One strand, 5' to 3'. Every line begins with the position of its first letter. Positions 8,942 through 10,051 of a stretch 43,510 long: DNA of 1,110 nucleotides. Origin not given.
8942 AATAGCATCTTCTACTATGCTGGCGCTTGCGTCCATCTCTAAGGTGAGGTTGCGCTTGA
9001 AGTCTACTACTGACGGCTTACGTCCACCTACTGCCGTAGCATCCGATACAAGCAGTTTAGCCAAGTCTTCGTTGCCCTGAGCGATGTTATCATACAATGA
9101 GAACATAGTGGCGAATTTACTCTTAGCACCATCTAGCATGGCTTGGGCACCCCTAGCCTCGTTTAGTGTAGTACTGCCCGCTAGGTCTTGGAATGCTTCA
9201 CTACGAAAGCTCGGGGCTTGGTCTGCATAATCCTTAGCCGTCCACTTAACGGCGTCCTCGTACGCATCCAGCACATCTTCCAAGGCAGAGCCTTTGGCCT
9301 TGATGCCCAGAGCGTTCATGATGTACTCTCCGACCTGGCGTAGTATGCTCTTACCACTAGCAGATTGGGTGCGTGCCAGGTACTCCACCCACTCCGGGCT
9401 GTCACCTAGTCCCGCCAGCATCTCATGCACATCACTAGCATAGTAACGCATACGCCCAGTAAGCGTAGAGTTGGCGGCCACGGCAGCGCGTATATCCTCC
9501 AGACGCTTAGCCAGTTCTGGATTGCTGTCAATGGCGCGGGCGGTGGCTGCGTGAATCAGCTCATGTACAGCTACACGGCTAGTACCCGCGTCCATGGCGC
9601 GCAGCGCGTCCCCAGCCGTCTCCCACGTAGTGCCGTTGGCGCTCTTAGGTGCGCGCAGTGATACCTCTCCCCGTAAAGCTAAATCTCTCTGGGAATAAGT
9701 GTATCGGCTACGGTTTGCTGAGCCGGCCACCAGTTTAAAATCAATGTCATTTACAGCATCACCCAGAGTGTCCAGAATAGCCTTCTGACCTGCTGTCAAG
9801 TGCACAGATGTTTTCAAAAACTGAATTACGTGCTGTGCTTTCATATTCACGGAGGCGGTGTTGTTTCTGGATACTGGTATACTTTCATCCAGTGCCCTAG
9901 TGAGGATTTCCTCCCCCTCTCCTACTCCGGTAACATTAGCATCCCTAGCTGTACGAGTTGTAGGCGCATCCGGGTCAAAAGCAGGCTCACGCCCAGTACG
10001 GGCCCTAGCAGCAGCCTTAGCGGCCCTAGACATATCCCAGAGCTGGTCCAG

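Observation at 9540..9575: HExxH zincin-like motif inside the gp16-like internal virion protein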

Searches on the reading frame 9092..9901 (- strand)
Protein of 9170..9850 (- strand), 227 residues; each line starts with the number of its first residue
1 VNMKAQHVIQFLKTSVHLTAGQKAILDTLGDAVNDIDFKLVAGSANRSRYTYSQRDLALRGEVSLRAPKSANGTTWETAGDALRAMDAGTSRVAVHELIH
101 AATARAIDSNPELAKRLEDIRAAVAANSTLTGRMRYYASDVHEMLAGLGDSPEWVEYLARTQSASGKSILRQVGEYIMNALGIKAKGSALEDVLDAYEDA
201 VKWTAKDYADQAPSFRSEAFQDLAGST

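Call 14: find_homologous_proteins(query=window:9218-9793:-, max_evalue=0.001)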
Query seq(192 aa) (192 aa): 1 proteins with E <= 0.001 among 733 candidates.
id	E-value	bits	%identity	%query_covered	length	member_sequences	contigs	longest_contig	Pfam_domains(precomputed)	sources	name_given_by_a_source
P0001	8.8e-15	73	93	21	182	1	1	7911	-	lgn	-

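Call 31: search_solved_structures(query=A1, max_evalue=10, show_alignments=5)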
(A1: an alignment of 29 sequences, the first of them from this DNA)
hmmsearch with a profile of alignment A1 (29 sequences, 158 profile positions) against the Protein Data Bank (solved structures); distinct sequences matched with E-value up to 10: 27.
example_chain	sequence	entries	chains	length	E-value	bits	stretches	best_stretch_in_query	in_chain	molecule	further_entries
23sg_S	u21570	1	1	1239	1.8e-35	125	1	3-156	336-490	gp10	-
8vb2_A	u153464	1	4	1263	1.3e-18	70.2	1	18-152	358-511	Tetrameric ejection protein (gp48)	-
9sfn_G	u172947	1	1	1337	6.1e-16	61.5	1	40-151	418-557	Internal virion protein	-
11go_A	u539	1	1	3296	0.00026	23.7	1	5-73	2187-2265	Virion DNA-directed RNA polymerase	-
11gp_A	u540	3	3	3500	0.00034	23.3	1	5-73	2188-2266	Virion DNA-directed RNA polymerase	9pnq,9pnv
9pnr_A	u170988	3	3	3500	0.00034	23.3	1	5-73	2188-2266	Virion DNA-directed RNA polymerase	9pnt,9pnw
11fw_A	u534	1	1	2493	0.00041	23.1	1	5-73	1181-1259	Virion DNA-directed RNA polymerase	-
8eoz_B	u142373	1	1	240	0.00068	22.4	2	92-131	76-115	C3HR3_4r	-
2l0r_A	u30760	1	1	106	0.0028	20.3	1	42-121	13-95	Lethal factor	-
8g8i_A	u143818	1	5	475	0.0077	18.9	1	57-132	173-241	C3HR3_9r_shift4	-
4pkq_A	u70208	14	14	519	0.021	17.5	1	38-116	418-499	Lethal factor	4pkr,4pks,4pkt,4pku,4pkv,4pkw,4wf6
1yqy_A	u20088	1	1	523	0.022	17.5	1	38-116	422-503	Lethal factor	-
4dv8_A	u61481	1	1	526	0.026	17.2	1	38-115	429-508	Lethal factor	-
8asv_F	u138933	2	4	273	0.07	15.8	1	102-154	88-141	Elongator complex protein 6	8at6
4ejs_C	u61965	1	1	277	0.071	15.8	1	102-154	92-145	Elongator complex protein 6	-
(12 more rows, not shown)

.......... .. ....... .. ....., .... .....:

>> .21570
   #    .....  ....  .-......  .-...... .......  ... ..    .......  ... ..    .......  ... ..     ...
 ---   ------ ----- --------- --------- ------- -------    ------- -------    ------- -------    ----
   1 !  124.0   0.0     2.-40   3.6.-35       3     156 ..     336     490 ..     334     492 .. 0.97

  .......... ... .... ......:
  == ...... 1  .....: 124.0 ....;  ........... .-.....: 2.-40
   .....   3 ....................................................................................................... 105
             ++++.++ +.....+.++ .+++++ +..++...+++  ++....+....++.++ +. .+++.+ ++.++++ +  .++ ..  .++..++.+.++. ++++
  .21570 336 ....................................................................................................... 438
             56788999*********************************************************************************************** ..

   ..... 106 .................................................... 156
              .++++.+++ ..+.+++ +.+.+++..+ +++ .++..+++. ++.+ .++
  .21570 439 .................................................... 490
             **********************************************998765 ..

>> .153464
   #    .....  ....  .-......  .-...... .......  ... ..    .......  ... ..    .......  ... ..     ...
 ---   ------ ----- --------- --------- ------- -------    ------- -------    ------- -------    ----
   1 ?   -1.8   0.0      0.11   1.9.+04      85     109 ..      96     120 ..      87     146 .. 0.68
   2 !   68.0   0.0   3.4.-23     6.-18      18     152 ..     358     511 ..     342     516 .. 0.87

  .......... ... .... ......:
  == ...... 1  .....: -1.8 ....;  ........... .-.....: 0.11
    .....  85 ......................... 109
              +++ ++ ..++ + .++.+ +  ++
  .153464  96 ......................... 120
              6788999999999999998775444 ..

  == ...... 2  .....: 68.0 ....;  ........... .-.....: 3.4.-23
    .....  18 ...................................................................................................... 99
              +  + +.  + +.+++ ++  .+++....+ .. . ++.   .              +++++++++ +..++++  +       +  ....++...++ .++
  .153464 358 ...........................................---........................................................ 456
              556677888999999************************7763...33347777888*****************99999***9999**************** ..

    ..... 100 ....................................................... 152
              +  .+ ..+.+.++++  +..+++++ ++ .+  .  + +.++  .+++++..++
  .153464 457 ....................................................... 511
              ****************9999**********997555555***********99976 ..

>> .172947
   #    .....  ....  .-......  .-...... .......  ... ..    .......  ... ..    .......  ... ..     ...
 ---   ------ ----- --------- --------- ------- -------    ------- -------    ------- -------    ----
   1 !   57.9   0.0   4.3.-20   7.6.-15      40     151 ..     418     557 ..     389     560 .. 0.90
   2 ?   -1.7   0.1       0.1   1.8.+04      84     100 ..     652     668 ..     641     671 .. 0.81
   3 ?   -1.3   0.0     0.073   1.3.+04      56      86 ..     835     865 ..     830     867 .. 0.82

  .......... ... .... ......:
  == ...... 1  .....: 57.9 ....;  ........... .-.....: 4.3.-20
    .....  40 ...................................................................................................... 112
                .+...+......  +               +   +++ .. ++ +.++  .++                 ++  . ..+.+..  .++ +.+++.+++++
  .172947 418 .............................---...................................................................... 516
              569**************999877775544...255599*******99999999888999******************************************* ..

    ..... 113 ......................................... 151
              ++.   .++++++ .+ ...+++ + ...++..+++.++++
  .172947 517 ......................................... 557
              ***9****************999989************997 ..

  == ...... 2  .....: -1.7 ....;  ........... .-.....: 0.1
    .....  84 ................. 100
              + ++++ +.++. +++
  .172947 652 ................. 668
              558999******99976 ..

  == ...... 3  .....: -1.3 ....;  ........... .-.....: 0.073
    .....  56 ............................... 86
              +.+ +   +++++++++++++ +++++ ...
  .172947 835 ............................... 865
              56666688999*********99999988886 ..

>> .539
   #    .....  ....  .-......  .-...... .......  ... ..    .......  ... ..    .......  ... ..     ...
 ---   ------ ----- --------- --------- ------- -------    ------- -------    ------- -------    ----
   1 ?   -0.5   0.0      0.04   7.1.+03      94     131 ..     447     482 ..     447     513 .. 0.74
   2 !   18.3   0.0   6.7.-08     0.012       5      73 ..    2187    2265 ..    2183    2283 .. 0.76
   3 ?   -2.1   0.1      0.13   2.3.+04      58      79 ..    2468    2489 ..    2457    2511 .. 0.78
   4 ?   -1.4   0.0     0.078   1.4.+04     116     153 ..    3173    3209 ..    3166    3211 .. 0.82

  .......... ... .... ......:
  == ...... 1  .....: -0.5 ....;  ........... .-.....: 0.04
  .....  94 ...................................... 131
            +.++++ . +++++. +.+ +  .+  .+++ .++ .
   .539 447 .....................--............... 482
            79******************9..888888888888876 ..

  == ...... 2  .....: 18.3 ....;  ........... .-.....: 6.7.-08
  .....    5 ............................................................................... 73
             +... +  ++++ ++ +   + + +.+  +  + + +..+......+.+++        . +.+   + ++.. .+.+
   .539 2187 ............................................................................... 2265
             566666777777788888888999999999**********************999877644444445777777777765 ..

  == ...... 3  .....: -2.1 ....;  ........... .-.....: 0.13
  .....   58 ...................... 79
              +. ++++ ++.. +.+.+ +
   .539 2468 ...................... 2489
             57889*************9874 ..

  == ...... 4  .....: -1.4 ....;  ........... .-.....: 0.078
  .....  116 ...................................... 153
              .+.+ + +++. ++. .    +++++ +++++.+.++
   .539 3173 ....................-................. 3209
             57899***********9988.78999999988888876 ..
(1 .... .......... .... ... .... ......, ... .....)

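Call 32: find_homologous_proteins(query=A1, max_evalue=0.001)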
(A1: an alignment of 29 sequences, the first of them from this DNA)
Query A1 (29 sequences) (163 aa, profile of the alignment): 1 proteins with E <= 0.001 among 3931 candidates.
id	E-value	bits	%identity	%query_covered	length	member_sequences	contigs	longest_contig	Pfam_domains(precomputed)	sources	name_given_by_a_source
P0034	1.2e-18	85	24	61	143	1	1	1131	-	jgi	jgi:arylsulfatase A-like enzyme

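Call 54: search_protein_families(library=phrogs, max_evalue=0.001, proteins=[window:9170-9850:-])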
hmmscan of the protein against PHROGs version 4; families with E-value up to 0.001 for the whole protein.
seq(227 aa): 1 family
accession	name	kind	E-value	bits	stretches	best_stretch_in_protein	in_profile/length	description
phrog_2206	-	DNA, RNA and nucleotide metabolism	1e-05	23.7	1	14-194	2033-2236/3406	virion RNA polymerase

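Call 56: predict_structure(alignment_id=A3)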
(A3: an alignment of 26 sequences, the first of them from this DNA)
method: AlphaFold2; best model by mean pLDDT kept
length: 227 residues; sequences in the alignment: 26
mean_pLDDT: 86.1   pTM: 0.80
mean pLDDT of the five models: 86.1, 85.5, 84.4, 84.1, 82.7
residues with pLDDT >= 90: 148; 70-90: 45; 50-70: 25; < 50: 9
segments of 3 or more residues with pLDDT < 50: 211-218
pLDDT, mean of each block of 10 residues (from residue 1): 96 95 91 94 89 81 86 84 93 96 93 96 96 96 95 92 94 92 71 74 64 48 57
secondary structure, 60 per line:
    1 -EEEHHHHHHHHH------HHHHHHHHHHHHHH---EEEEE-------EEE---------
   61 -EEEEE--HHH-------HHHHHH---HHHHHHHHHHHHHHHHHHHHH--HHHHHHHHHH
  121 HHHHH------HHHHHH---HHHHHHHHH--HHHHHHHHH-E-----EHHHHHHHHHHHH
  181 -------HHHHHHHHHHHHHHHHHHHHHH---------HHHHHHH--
elements in order: E2-4 H5-13 H20-33 E37-41 E49-51 E62-66 H79-84 H88-108 H111-125 H132-137 H141-149 H152-160 H169-180 H188-209 H219-225

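Call 59: fold_search(model_id=the predicted structure, library=pdb)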
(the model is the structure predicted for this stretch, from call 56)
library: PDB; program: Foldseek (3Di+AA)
matches with E <= 10: 111; with E <= 0.001: 0
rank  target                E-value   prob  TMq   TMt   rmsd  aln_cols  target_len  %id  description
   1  8zak_B                3.7e-01  0.08  0.14  0.14  19.3       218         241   10  Crystal structure of the channel protein CorA from Campylobacter jejuni in complex with Ni2+ (released 2024-06-19)
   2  8zak_A                6.2e-01  0.07  0.14  0.13  19.6       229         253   10  Crystal structure of the channel protein CorA from Campylobacter jejuni in complex with Ni2+ (released 2024-06-19)
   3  8zah_A                6.2e-01  0.06  0.14  0.13  19.6       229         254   10  Crystal structure of the channel protein CorA from Campylobacter jejuni (released 2024-06-19)
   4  8zah_B                6.9e-01  0.06  0.14  0.14  19.4       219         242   11  Crystal structure of the channel protein CorA from Campylobacter jejuni (released 2024-06-19)
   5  3nwi_B                7.7e-01  0.04  0.13  0.12  19.9       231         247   13  The Soluble Domain Structure of the ZntB Zn2+ Efflux System (released 2011-03-23)
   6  3nwi_C                7.7e-01  0.04  0.13  0.12  19.9       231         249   13  The Soluble Domain Structure of the ZntB Zn2+ Efflux System (released 2011-03-23)
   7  2yii_C                8.1e-01  0.13  0.17  0.07  18.4       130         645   17  Manipulating the regioselectivity of phenylalanine aminomutase: new insights into the reaction mechanism of MIO-depend (released 2011-11-09)
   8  2yii_A                8.9e-01  0.10  0.15  0.06  17.9       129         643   16  Manipulating the regioselectivity of phenylalanine aminomutase: new insights into the reaction mechanism of MIO-depend (released 2011-11-09)
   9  8vb2_A                9.4e-01  0.69  0.41  0.11   6.4       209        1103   18  C4 pre-infection ejectosome of the mature bacteriophage PhiM1 particle (released 2024-10-23)
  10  8tmn_C                1.0e+00  0.06  0.13  0.10  18.7       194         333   12  Cryo-EM structure of magnesium depleted CorA in complex with conformation-specific synthetic antibody C18, State MGD-1 (released 2025-02-12)
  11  4c6g_D                1.1e+00  0.08  0.15  0.07  22.2       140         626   14  Structural Investigations into the Stereochemistry and Activity of a Phenylalanine-2,3-Aminomutase from Taxus chinensi (released 2014-05-07)
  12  4cq5_B                1.1e+00  0.08  0.16  0.07  20.9       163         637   13  Structural Investigations into the Stereochemistry and Activity of a Phenylalanine-2,3-Aminomutase from Taxus chinensi (released 2014-05-07)
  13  5n77_A                1.1e+00  0.06  0.13  0.12  19.9       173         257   12  Crystal structure of the cytosolic domain of the CorA magnesium channel from Escherichia coli in complex with magnesiu (released 2017-07-12)
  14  4c5r_B                1.3e+00  0.08  0.15  0.06  17.8       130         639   16  Structural Investigations into the Stereochemistry and Activity of a Phenylalanine-2,3-Aminomutase from Taxus chinensi (released 2014-05-07)
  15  5oh5                  1.3e+00  0.08  0.18  0.16  17.2       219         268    9  Legionella pneumophila RidL N-terminal retromer binding domain (released 2017-11-22)
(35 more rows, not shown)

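Call 61: get_annotated_region(hit=H65, flank=300)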
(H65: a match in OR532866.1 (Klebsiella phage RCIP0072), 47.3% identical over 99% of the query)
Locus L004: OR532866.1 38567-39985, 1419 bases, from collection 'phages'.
description: Klebsiella phage RCIP0072, complete genome.
organism: Klebsiella phage RCIP0072 (NCBI taxid 3094240)
taxonomy: Viruses
host: Klebsiella pneumoniae; source: sewage; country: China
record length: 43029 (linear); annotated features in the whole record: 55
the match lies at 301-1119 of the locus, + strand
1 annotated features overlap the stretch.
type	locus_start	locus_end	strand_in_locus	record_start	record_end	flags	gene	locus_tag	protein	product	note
CDS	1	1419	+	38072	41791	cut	-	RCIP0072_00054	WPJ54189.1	hypothetical protein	-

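Call 62: get_annotated_region(hit=H68, flank=300)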
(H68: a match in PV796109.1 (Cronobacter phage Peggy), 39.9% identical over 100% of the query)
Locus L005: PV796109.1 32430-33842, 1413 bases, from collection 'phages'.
description: Cronobacter phage Peggy, complete genome.
organism: Cronobacter phage Peggy (NCBI taxid 3442625)
taxonomy: Viruses; Duplodnaviria; Heunggongvirae; Uroviricota; Caudoviricetes; Autographivirales
host: Cronobacter sakazakii C1212; source: sewage; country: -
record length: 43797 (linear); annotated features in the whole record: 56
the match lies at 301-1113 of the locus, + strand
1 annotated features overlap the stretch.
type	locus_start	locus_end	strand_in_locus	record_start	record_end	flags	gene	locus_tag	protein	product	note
CDS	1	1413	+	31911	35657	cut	-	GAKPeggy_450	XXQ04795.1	DNA ejectosome component C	internal virion protein with endolysin domain; phage T7 gp16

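Call 63: get_annotated_region(hit=H71, flank=300)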
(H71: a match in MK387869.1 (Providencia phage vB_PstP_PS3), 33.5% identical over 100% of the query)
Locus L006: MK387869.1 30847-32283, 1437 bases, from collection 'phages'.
description: Providencia phage vB_PstP_PS3, complete genome.
organism: Providencia phage vB_PstP_PS3 (NCBI taxid 2848038)
taxonomy: Viruses; Duplodnaviria; Heunggongvirae; Uroviricota; Caudoviricetes; Autographiviridae; Kakivirus; Kakivirus PS3
host: Providencia stuartii PS3; source: wastewater plant raw effluent; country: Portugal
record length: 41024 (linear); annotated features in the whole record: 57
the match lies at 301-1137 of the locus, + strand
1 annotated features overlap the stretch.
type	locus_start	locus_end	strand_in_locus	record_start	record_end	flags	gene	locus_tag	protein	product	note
CDS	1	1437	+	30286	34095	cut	-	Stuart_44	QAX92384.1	internal core protein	-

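Call 64: get_annotated_region(hit=H72, flank=300)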
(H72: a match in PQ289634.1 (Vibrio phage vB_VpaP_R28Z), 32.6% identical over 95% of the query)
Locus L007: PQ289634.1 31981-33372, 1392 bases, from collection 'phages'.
description: Vibrio phage vB_VpaP_R28Z, complete genome.
organism: Vibrio phage vB_VpaP_R28Z (NCBI taxid 3348375)
taxonomy: Viruses; Duplodnaviria; Heunggongvirae; Uroviricota; Caudoviricetes; Autographiviridae; Maculvirus
host: Vibrio parahaemolyticus ATCC17802; source: sewage of a seafood market; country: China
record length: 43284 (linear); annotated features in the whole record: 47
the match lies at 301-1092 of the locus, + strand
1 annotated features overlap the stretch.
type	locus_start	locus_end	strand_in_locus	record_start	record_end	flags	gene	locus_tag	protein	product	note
CDS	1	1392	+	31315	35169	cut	-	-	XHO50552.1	peptidoglycan lytic exotransglycosylase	DNA ejectosome component Gp16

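Call 65: get_annotated_region(hit=H82, flank=300)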
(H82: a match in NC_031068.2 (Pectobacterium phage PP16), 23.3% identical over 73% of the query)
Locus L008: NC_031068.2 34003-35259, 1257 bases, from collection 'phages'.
description: Pectobacterium phage PP16, complete genome.
organism: Pectobacterium phage PP16 (NCBI taxid 1873958)
taxonomy: Viruses; Duplodnaviria; Heunggongvirae; Uroviricota; Caudoviricetes; Autographiviridae; Corkvirinae; Kotilavirus; Kotilavirus PP16
host: Pectobacterium carotovorum subsp. carotovorum PB69; source: potato washing waste water; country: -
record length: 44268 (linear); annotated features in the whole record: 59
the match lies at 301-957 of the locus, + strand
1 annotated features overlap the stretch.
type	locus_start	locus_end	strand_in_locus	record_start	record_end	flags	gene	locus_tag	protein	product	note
CDS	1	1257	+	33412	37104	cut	-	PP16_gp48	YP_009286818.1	internal virion protein with endolysin domain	orf48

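Call 72: search_protein_families(library=pfam, max_evalue=0.001, proteins=[P0024, P0025])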
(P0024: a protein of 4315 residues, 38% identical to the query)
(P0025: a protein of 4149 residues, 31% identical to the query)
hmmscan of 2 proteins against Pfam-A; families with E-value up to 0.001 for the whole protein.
P0024 (4315 aa): 1 family
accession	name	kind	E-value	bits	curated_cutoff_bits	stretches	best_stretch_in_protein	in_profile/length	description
PF25176.1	DUF7831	-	2.5e-37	127.7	27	1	1581-1694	4-118/118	Family of unknown function (DUF7831)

P0025 (4149 aa): 5 families
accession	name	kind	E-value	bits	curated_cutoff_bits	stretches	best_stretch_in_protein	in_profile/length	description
PF04851.21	ResIII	-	1.5e-10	41.6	22.5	1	1224-1379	2-163/164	Type III restriction enzyme, res subunit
PF13872.12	AAA_34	-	1.3e-09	37.8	27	1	1244-1398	60-244/306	P-loop containing NTP hydrolase pore-1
PF13871.12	Helicase_C_4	-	3e-05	24.3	30.5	1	1607-1702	55-152/271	C-terminal domain on Strawberry notch homologue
PF00271.37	Helicase_C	-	8.4e-05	23.2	23.5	0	1576-1662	27-108/110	Helicase conserved C-terminal domain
PF00270.35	DEAD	-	0.00012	22.3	26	1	1235-1381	5-163/167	DEAD/DEAH box helicase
